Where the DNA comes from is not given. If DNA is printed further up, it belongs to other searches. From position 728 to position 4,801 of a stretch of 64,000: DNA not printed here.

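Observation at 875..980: Strawberry-notch helicase carrying a C-terminal Rad18/WRNIP1-type UBZ4 ubiquitin-binding zinc finger, as the first gene after the telomere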

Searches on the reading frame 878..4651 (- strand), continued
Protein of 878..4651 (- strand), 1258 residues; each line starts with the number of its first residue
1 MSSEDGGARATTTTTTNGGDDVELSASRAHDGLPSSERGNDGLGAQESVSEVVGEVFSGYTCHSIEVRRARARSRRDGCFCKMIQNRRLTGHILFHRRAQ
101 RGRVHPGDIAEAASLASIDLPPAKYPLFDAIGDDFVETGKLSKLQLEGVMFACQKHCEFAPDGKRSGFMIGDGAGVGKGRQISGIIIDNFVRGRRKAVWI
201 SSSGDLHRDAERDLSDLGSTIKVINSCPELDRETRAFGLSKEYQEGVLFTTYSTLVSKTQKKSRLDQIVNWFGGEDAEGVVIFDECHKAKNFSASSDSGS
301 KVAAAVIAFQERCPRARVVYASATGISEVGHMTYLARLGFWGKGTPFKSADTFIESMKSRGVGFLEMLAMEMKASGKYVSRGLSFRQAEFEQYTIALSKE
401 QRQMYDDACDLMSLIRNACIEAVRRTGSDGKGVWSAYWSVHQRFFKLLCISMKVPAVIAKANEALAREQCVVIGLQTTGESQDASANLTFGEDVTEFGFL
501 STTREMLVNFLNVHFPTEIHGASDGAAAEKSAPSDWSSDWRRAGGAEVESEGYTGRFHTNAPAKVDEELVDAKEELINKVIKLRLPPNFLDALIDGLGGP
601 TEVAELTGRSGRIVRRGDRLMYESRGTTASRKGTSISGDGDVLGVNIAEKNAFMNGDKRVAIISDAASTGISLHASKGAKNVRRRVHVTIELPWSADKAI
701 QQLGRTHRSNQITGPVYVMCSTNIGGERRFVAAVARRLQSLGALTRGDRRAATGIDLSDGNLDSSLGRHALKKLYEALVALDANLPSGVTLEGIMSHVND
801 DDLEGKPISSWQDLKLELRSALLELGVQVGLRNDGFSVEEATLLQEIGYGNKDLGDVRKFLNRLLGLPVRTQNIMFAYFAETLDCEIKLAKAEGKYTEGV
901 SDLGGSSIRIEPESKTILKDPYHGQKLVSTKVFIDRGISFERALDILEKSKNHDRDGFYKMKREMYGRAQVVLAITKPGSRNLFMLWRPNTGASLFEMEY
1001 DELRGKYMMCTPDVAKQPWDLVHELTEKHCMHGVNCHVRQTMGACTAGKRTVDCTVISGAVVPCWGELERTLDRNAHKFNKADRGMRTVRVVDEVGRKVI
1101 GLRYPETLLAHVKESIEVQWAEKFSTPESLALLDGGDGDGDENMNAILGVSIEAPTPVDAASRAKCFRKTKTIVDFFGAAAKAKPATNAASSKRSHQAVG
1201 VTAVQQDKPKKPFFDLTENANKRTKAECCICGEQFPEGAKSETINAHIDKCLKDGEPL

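Call 47: list_cluster_members(proteins=[P0127, P0181, P0172, P0133, P0123, P0216, P0146, P0124, P0135, P0131])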
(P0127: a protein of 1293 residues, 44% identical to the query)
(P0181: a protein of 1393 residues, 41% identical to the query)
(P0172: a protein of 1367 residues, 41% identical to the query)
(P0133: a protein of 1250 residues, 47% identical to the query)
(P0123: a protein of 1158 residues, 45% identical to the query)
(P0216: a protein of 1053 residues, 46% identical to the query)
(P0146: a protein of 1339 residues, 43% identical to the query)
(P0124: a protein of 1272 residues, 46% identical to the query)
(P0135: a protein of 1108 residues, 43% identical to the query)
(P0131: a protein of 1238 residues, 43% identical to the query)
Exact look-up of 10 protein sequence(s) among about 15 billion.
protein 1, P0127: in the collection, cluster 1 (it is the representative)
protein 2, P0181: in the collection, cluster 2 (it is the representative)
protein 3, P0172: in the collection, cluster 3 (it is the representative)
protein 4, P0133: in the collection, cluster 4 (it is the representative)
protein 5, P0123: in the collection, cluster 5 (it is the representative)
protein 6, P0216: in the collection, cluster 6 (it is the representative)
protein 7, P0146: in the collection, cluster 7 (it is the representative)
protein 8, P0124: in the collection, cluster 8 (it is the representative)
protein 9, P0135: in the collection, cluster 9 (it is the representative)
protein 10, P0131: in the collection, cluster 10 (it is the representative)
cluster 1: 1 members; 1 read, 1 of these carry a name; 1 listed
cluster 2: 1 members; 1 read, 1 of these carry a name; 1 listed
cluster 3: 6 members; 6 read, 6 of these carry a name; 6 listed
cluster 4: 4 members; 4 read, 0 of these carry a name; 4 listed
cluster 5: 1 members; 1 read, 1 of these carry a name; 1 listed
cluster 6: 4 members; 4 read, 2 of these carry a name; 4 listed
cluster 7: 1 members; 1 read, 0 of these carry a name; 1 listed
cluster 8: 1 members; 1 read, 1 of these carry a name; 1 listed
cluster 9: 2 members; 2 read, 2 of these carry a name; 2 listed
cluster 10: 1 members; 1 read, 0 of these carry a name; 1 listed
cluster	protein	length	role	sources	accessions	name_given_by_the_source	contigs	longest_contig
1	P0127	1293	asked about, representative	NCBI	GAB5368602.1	hypothetical protein AAMO2058_001333600 [Amorphochlora amoebiformis]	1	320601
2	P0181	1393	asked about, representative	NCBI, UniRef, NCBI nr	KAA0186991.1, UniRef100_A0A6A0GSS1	hypothetical protein HAZT_HAZT003034 [Hyalella azteca] | Uncharacterized protein n=1 Tax=Hyalella azteca TaxID=294128 RepID=A0A6A0GSS1_HYAAZ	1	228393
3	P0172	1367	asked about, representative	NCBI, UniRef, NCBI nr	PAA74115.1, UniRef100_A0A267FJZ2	hypothetical protein BOX15_Mlig015939g2 [Macrostomum lignano] | Strawberry notch AAA domain-containing protein n=1 Tax=Macrostomum lignano TaxID=282301 ...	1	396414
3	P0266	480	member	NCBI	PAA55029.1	hypothetical protein BOX15_Mlig022888g1, partial [Macrostomum lignano]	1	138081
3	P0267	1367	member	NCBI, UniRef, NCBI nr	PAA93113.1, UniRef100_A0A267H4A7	hypothetical protein BOX15_Mlig015939g1 [Macrostomum lignano] | Strawberry notch AAA domain-containing protein n=1 Tax=Macrostomum lignano TaxID=282301 ...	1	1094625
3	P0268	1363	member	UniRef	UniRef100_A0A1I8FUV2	Protein strawberry notch n=1 Tax=Macrostomum lignano TaxID=282301 RepID=A0A1I8FUV2_9PLAT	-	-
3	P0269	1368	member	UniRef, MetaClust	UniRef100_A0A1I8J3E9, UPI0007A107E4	Protein strawberry notch n=1 Tax=Macrostomum lignano TaxID=282301 RepID=A0A1I8J3E9_9PLAT | status=active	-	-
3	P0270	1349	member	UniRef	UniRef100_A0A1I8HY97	Protein strawberry notch n=1 Tax=Macrostomum lignano TaxID=282301 RepID=A0A1I8HY97_9PLAT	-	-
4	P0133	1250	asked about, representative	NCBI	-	-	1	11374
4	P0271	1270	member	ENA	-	-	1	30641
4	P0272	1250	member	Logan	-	-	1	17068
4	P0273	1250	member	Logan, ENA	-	-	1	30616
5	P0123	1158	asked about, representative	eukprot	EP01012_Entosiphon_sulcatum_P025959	TRINITY_DN31340_c0_g1_i1.p1 TRINITY_DN31340_c0_g1~~TRINITY_DN31340_c0_g1_i1.p1 ORF ...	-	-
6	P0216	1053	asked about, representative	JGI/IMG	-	hypothetical protein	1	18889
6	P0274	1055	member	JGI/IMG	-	hypothetical protein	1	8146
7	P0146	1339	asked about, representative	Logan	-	-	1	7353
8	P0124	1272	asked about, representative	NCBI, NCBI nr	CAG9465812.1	unnamed protein product [Pedinophyceae sp. YPF-701]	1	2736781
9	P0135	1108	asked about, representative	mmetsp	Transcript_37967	Transcript_37967/g.61745 ORF Transcript_37967/g.61745 Transcript_37967/m.61745 ...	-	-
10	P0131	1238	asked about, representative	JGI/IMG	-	-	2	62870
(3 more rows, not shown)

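Call 49: list_cluster_members(proteins=[P0136, P0137, P0139, P0141, P0150, P0153, P0159, P0228, P0255, P0132])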
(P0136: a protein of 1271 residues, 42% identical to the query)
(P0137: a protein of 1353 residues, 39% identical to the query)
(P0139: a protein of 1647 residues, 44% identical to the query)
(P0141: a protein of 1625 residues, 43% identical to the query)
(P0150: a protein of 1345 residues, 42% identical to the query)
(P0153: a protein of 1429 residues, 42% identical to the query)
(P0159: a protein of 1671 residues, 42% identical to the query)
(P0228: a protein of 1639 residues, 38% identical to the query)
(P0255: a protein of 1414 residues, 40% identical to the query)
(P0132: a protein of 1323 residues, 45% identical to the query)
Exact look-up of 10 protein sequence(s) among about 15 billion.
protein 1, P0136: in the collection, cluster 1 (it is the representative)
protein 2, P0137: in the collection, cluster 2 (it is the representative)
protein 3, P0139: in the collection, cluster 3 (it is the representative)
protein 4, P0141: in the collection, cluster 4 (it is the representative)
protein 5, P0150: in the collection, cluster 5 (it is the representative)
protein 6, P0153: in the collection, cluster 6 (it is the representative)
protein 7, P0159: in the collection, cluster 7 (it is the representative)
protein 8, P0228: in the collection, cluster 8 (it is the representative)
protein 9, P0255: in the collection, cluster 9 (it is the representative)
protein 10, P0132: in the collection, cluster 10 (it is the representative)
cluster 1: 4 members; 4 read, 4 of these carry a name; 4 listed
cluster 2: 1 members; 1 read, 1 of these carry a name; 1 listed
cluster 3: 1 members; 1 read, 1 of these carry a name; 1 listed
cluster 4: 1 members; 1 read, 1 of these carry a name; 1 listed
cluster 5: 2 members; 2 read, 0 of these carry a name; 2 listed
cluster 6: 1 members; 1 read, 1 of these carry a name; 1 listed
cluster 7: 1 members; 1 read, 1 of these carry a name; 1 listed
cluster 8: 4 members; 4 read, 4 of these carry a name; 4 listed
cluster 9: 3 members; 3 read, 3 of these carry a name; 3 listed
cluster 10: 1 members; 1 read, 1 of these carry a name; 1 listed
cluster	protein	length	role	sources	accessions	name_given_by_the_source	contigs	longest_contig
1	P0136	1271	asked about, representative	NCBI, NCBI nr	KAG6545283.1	hypothetical protein Mapa_013396 [Marchantia paleacea]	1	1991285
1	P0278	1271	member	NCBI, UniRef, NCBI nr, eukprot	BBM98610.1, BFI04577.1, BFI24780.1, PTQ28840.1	protein strawberry notch [Marchantia polymorpha subsp. ruderalis] | PHD-type domain-containing protein n=2 Tax=Marchantia polymorpha TaxID=3197 ... | hypothetical protein MARPO_0153s0011 [Marchantia polymorpha]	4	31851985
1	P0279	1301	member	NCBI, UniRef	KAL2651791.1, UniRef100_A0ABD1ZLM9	hypothetical protein R1flu_019919 [Riccia fluitans] | PHD-type domain-containing protein n=1 Tax=Riccia fluitans TaxID=41844 ...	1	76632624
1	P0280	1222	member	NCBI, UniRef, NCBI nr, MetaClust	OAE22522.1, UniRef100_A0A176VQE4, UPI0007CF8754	hypothetical protein AXG93_2423s1090 [Marchantia polymorpha subsp. ruderalis] | PHD-type domain-containing protein n=1 Tax=Marchantia polymorpha subsp. ruderalis ... | status=active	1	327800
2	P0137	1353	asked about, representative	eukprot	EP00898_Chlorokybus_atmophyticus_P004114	jgi/Chlat1/4703/Chrsp3S00444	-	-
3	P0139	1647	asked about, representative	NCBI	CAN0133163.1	unnamed protein product [Lampetra fluviatilis]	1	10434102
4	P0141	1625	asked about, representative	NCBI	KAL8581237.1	hypothetical protein ACOMHN_038337 [Nucella lapillus]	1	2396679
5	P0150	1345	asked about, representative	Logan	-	-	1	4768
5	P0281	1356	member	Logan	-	-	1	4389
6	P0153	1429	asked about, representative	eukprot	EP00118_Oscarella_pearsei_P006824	m.31751 g.31751 ORF g.31751 m.31751 type:complete len:1430 (+) ...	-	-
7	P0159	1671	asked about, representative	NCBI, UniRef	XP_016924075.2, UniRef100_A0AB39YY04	protein strawberry notch isoform X1 [Drosophila suzukii] | Protein strawberry notch isoform X1 n=1 Tax=Drosophila suzukii TaxID=28584 ...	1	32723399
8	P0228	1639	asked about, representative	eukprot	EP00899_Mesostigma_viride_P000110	jgi/Mesvir1/1009/Mv17543-RA.1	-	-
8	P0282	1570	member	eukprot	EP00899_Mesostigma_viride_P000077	jgi/Mesvir1/1006/Mv17543-RA.4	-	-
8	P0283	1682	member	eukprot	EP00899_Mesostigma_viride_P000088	jgi/Mesvir1/1007/Mv17543-RA.3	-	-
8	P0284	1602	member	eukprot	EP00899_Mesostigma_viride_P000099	jgi/Mesvir1/1008/Mv17543-RA.2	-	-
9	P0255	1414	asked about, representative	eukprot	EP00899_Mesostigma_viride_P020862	jgi/Mesvir1/28778/Mv09258-RA.2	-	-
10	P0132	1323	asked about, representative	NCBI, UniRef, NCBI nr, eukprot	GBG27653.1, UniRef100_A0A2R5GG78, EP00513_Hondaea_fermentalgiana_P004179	Protein strawberry notch-like 1 [Hondaea fermentalgiana] | Protein strawberry notch-like 1 n=1 Tax=Hondaea fermentalgiana TaxID=2315210 ... | GBG27653.1 Protein strawberry notch-like 1 [Hondaea fermentalgiana]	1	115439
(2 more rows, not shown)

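Call 55: find_encoding_contigs(protein=P0003, flank=2500, max_places=2)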
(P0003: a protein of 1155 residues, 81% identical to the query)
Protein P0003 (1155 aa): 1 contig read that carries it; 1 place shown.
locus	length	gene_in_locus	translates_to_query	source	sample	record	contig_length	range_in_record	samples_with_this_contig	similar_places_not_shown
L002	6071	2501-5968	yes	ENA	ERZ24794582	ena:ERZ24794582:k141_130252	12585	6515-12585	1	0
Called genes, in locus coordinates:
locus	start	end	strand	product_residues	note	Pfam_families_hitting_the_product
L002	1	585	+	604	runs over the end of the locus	PF00501:AMP-binding, PF23562:AMP-binding_C_3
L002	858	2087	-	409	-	-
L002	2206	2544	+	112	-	-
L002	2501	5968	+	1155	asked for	PF13872:AAA_34, PF13871:Helicase_C_4, PF25373:SBNO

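Call 62: search_solved_structures(query=window:878-4651:-, max_evalue=0.001)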
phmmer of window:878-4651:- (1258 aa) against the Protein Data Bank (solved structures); distinct sequences matched with E-value up to 0.001: 0.
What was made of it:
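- Tried and rejected: There is none by sequence search (call 62).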

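Call 65: fold_search(model_id=the predicted structure, library=pdb)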
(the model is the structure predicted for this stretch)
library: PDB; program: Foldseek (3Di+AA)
matches with E <= 10: 1146; with E <= 0.001: 214
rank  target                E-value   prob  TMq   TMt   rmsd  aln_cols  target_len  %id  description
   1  8so8                  2.0e-09  1.00  0.24  0.31  24.4       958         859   10  Crystal structure of an N-terminally truncated variant of Escherichia coli RapA (released 2024-07-03)
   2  7zke_E                1.0e-08  1.00  0.26  0.19  19.6       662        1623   15  Mot1:TBP:DNA - pre-hydrolysis state (released 2023-04-26)
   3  5dca_A                1.6e-08  1.00  0.22  0.14  27.6      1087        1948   10  Crystal structure of yeast full length Brr2 in complex with Prp8 Jab1 domain (released 2015-12-16)
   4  1z63_A                1.8e-08  1.00  0.18  0.39  19.7       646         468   13  Sulfolobus solfataricus SWI2/SNF2 ATPase core in complex with dsDNA (released 2005-05-17)
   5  8atf_G                1.9e-08  1.00  0.25  0.60  10.8       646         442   12  Nucleosome-bound Ino80 ATPase (released 2022-12-14)
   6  6vz4_MODEL_1_K        2.4e-08  1.00  0.27  0.46  10.2       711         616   11  Cryo-EM structure of Sth1-Arp7-Arp9-Rtt102 bound to the nucleosome in ADP Beryllium Fluoride state (released 2020-12-02)
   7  7enn_K                2.6e-08  1.00  0.27  0.55  12.8       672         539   12  The structure of ALC1 bound to the nucleosome (released 2021-07-14)
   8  7oob_b                2.8e-08  1.00  0.27  0.55  16.3       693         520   12  Pol II-CSB-CSA-DDB1-UVSSA-ADPBeF3 (Structure2) (released 2021-10-13)
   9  8spg                  2.8e-08  1.00  0.19  0.25  30.7       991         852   12  Crystal structure of N-terminally truncated Escherichia coli RapA in complex with MgADP (released 2024-07-03)
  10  8oo9_G                4.1e-08  1.00  0.26  0.61   9.9       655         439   11  CryoEM Structure INO80core Hexasome complex ATPase-DNA refinement state1 (released 2023-07-26)
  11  8x19_I                4.1e-08  1.00  0.23  0.29  30.5       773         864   11  Structure of nucleosome-bound SRCAP-C in the ADP-BeFx-bound state (released 2024-03-06)
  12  6g7e                  4.3e-08  1.00  0.17  0.13  23.6       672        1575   13  Crystal structure of Chaetomium thermophilum Mot1 (E1434Q, 1837-1886 deletion mutant) (released 2018-10-17)
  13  9jnp_K                4.5e-08  1.00  0.27  0.63   9.0       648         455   12  Structure of isw1-nucleosome complex in ATP state (released 2025-04-09)
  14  8t0l_F                4.5e-08  1.00  0.25  0.30  23.8      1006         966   10  E. coli Sw2/Snf2 ATPase RapA bound to both ADP-AlF3 and reconstituted E. coli RNA polymerase post-termination complex  (released 2025-04-02)
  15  6bog_A                4.8e-08  1.00  0.21  0.24  30.8      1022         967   11  Crystal structure of RapA, a Swi2/Snf2 protein that recycles RNA polymerase during transcription (released 2017-12-13)
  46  5m5p_C                5.5e-07  1.00  0.23  0.15  27.1      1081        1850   11  S. cerevisiae spliceosomal helicase Brr2 (271-end) in complex with the Jab/MPN domain of S. cerevisiae Prp8 (released 2016-12-07)
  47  7dco_D                5.5e-07  1.00  0.21  0.14  27.2      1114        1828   12  Cryo-EM structure of the activated spliceosome (Bact complex) at an atomic resolution of 2.5 angstrom (released 2021-03-17)
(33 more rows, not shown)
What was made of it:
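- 3434..4339 (-): AAA_34 P-loop ATPase lobe (aa 105-406). In the AlphaFold model the core's nearest solved folds are Swi2/Snf2-type motors (call 65).
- The nearest solved folds are RapA, Mot1, Ino80, Sth1, ALC1, CSB and ISWI, at E about 1e-8 (call 65). The core resembles nucleosome remodeller motors (call 65).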
